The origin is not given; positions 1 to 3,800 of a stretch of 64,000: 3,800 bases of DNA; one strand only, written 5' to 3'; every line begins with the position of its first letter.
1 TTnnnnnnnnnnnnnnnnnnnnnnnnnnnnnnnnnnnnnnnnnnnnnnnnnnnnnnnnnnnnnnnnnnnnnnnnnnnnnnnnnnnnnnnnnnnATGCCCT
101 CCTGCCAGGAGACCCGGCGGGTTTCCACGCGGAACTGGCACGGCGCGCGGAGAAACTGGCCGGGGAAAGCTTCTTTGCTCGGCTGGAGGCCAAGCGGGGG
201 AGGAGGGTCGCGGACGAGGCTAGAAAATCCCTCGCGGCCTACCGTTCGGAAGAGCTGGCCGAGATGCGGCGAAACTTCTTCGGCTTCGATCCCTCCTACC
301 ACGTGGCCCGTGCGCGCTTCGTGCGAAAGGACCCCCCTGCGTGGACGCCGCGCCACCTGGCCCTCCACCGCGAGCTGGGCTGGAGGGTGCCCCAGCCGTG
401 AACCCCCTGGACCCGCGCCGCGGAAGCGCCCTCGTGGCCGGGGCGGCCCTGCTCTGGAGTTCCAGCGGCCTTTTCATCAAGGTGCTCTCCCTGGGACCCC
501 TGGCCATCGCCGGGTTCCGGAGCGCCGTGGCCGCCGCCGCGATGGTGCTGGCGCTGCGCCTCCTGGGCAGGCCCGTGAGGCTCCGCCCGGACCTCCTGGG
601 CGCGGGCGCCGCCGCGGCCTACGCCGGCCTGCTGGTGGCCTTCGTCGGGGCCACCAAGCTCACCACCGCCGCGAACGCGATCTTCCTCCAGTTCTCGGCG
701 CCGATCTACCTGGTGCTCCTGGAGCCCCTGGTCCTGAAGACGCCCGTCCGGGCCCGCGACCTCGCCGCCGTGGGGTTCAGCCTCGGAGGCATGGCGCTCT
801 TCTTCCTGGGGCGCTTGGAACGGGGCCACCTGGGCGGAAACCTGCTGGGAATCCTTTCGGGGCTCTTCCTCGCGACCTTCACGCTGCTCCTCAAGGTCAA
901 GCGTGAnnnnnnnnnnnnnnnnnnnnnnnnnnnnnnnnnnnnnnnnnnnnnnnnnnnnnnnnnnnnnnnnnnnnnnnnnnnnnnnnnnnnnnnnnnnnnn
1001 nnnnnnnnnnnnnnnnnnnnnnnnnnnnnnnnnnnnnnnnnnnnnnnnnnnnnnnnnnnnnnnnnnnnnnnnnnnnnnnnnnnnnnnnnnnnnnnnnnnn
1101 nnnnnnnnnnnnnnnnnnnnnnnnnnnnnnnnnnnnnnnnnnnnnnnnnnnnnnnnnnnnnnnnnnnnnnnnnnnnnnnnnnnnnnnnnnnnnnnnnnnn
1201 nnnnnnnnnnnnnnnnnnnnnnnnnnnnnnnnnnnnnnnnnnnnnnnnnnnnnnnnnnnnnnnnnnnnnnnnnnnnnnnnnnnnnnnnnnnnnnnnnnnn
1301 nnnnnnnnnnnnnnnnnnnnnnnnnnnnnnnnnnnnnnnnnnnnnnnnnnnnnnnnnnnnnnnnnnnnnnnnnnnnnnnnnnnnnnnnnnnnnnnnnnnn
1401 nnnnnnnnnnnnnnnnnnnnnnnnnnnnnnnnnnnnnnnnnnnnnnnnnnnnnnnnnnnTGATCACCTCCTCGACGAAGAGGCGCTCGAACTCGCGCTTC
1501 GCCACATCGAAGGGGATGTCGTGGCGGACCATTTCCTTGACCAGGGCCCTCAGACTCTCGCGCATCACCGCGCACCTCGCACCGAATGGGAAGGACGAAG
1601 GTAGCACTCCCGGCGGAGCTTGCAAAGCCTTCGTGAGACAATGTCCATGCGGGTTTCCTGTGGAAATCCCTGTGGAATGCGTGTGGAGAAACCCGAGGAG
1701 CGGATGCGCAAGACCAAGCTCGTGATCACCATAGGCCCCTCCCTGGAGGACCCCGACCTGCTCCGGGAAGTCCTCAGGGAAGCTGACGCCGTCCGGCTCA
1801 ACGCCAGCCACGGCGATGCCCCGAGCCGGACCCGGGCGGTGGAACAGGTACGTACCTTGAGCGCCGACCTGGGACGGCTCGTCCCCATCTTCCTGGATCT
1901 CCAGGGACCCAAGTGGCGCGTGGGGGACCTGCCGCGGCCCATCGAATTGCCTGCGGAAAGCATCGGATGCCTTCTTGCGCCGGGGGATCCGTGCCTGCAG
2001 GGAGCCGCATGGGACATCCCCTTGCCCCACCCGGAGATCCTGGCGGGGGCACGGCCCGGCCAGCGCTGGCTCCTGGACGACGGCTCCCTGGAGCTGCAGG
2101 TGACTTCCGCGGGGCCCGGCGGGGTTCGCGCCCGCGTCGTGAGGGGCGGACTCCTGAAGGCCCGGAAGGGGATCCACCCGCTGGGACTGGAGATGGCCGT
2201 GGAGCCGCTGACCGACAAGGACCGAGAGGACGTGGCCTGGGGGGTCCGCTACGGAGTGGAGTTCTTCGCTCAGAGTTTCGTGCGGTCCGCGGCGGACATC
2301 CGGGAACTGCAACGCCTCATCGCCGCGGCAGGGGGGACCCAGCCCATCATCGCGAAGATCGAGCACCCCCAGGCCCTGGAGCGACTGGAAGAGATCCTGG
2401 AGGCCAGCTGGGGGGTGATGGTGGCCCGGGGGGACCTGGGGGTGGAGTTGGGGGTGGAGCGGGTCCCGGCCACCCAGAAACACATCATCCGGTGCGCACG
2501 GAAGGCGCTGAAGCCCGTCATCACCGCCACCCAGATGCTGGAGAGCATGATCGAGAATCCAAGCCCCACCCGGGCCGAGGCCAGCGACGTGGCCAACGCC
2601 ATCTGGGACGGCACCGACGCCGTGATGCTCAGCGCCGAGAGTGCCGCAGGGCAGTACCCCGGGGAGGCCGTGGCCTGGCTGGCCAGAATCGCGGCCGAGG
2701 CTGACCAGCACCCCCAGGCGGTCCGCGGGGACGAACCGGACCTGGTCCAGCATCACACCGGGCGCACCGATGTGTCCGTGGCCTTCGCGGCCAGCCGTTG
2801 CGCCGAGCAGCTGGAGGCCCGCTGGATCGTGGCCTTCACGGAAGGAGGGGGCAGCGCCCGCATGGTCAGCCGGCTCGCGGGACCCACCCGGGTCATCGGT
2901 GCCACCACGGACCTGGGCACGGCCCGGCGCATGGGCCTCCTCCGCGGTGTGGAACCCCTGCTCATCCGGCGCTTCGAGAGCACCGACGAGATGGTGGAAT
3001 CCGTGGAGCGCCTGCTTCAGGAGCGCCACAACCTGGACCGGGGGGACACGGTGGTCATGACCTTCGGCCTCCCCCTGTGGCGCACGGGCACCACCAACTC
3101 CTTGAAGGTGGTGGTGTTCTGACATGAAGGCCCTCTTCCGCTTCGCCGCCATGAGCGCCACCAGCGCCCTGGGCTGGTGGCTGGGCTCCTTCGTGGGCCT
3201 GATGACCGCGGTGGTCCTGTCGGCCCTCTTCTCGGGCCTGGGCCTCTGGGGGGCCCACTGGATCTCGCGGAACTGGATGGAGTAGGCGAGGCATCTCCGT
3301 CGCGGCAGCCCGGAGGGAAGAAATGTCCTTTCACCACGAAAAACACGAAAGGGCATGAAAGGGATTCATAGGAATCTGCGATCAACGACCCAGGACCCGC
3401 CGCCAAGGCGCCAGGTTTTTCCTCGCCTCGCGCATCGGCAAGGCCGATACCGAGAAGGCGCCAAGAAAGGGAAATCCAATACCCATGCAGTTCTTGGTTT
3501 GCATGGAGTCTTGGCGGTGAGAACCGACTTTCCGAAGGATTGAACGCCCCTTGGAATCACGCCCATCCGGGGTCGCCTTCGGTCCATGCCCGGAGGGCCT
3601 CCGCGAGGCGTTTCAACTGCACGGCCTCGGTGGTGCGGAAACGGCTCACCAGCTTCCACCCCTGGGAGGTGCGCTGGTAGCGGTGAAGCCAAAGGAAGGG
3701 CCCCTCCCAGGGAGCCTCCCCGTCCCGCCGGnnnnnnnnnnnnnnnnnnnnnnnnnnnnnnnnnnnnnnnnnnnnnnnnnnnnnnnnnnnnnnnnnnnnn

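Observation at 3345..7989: Two-copy family of about 210-bp low-GC noncoding elements in convergent intergenic regions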

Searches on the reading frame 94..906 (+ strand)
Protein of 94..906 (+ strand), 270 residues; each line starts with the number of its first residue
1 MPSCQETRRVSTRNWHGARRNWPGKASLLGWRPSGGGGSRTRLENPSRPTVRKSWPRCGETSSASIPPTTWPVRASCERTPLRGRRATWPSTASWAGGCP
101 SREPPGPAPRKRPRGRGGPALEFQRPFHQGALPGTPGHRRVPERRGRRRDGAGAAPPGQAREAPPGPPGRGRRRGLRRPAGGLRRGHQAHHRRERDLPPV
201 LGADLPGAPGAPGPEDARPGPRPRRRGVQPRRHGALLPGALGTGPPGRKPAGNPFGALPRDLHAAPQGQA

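Call 18: search_protein_families(library=pfam, proteins=[window:94-906:+], max_evalue=0.01)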
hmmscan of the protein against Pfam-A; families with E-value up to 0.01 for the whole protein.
window:94-906:+ (270 aa): 0 families

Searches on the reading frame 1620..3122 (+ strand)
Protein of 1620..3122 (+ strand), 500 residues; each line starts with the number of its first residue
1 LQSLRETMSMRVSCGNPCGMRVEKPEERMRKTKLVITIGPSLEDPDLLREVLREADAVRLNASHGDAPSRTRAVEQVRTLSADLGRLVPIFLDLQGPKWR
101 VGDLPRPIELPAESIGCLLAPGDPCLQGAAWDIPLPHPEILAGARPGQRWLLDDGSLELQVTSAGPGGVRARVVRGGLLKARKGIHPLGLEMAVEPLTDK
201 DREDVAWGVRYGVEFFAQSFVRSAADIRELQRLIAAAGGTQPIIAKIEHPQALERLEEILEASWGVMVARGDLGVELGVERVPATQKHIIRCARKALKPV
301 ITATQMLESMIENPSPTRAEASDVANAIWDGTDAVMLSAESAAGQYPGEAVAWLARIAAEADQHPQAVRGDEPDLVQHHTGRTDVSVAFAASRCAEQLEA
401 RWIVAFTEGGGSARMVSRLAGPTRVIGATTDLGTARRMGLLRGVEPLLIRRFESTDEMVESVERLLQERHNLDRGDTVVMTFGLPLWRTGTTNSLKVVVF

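Call 18: search_protein_families(library=pfam, proteins=[window:1620-3122:+], max_evalue=0.01)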
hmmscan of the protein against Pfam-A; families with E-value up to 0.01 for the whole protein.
window:1620-3122:+ (500 aa): 3 families
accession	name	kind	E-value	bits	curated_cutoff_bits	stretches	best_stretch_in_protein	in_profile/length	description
PF00224.27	PK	-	2.2e-90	303.5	30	1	29-351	1-328/328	Pyruvate kinase, barrel domain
PF02887.21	PK_C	-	3.9e-26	91.8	28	1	386-498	2-114/114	Pyruvate kinase, alpha/beta domain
PF03328.21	HpcH_HpaI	-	0.0082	15.9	25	0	209-304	81-180/221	HpcH/HpaI aldolase/citrate lyase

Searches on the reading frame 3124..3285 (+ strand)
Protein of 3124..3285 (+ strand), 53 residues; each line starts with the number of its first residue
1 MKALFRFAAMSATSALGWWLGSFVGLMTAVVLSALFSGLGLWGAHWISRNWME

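Call 18: search_protein_families(library=pfam, proteins=[window:3124-3285:+], max_evalue=0.01)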
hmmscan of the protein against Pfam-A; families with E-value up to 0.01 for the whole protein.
window:3124-3285:+ (53 aa): 0 families

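Call 19: find_encoding_contigs(protein=window:3124-3285:+, flank=10000, max_places=10)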
Protein window:3124-3285:+ (53 aa): 1 contig read that carries it; 1 place shown.
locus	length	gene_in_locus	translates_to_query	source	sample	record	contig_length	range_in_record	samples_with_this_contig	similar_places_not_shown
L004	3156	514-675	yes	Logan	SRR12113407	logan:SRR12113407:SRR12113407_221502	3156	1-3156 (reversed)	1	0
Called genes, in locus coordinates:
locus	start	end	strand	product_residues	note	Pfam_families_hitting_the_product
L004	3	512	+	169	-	?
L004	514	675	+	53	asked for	-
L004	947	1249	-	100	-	-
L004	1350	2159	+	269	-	-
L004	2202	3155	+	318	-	?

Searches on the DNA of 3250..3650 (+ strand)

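Call 34: search_rna_families(source=window, start=3250, end=3650, threshold=evalue, max_evalue=10)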
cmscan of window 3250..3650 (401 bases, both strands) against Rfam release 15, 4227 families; matches with E-value up to 10: 1.
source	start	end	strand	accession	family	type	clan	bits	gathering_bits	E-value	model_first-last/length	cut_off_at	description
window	3440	3538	+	RF01964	RMST_3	Gene; lncRNA;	-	14.7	55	2.9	1-109/109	no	Rhabdomyosarcoma 2 associated transcript conserved region 3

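Call 60: search_dna_similar(query=window:3320-3580:+, collection=plasmids, mode=distant, max_evalue=0.01, max_rows=10)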
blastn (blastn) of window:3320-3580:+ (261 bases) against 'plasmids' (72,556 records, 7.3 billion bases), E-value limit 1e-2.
No match.

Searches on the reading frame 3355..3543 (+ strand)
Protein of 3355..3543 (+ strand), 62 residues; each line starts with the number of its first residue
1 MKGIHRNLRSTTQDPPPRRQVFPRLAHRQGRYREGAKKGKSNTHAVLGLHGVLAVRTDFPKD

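Call 18: search_protein_families(library=pfam, proteins=[window:3355-3543:+], max_evalue=0.01)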
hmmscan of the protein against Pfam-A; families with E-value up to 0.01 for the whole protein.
window:3355-3543:+ (62 aa): 0 families

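Call 82: search_protein_representatives(alignment_id=A5)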
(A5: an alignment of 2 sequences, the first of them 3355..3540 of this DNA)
Query: 2 sequences, 66 profile positions. Proteins with E-value up to 0.001 (for the whole library): 0; up to 1e-10: 0; up to 1e-30: 0. The best 0 are listed.
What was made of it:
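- On MITE (non-autonomous DNA transposon): No protein homologues (calls 18, 82).
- Checked: A profile of that frame found no hit among 1.84 billion representative proteins (call 82).
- No hits among 1.84 billion representative proteins (call 82).
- Tried and rejected: A profile of the A/B ORF frame against 1.84 billion proteins gave 0 hits (call 82).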
